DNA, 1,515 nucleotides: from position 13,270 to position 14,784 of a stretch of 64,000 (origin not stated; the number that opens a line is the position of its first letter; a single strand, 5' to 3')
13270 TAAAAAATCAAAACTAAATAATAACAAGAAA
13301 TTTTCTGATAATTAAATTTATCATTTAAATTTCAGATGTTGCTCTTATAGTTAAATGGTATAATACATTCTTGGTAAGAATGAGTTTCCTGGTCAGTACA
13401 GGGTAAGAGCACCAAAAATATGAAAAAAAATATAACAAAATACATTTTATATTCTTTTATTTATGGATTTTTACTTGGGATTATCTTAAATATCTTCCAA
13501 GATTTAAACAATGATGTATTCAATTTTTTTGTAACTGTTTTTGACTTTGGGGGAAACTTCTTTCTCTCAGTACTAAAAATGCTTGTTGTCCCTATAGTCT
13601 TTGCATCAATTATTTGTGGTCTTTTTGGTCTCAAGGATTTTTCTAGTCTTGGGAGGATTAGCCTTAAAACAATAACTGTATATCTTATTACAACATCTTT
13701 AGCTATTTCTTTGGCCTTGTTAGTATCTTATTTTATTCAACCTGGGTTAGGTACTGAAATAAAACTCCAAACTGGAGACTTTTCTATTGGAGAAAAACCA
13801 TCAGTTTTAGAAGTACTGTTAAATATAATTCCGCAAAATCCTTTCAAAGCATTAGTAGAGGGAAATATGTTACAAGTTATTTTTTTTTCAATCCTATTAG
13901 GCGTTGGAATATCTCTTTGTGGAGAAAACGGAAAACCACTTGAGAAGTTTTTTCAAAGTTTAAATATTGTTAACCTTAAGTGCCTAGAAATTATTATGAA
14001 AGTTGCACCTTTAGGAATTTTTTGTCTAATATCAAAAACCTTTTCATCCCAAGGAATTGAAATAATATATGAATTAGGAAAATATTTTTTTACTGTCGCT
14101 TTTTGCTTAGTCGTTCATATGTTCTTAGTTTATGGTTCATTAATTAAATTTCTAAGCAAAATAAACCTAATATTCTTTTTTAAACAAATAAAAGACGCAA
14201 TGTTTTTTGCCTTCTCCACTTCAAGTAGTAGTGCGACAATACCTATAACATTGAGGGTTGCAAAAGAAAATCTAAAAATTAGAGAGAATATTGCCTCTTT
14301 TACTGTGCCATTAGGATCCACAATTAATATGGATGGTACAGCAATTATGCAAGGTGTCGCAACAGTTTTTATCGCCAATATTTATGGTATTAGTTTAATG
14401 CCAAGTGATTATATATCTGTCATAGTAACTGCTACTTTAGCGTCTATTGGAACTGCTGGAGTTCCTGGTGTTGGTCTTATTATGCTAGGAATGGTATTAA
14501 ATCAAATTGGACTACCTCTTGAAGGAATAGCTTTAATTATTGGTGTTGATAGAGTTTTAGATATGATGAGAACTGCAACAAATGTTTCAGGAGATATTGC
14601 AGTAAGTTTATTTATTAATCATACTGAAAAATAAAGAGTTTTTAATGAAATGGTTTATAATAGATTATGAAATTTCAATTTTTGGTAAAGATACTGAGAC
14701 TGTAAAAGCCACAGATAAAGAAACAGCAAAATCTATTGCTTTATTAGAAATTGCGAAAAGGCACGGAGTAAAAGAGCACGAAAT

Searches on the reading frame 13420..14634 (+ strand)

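Call 11: search_protein_families(library=pfam, proteins=[window:13420-14634:+], max_evalue=0.01)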
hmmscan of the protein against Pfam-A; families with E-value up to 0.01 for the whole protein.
window:13420-14634:+ (404 aa): 1 family
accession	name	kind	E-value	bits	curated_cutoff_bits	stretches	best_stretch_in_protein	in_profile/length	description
PF00375.23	SDF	-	4.1e-126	421.6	27.9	1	8-401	4-386/387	Sodium:dicarboxylate symporter family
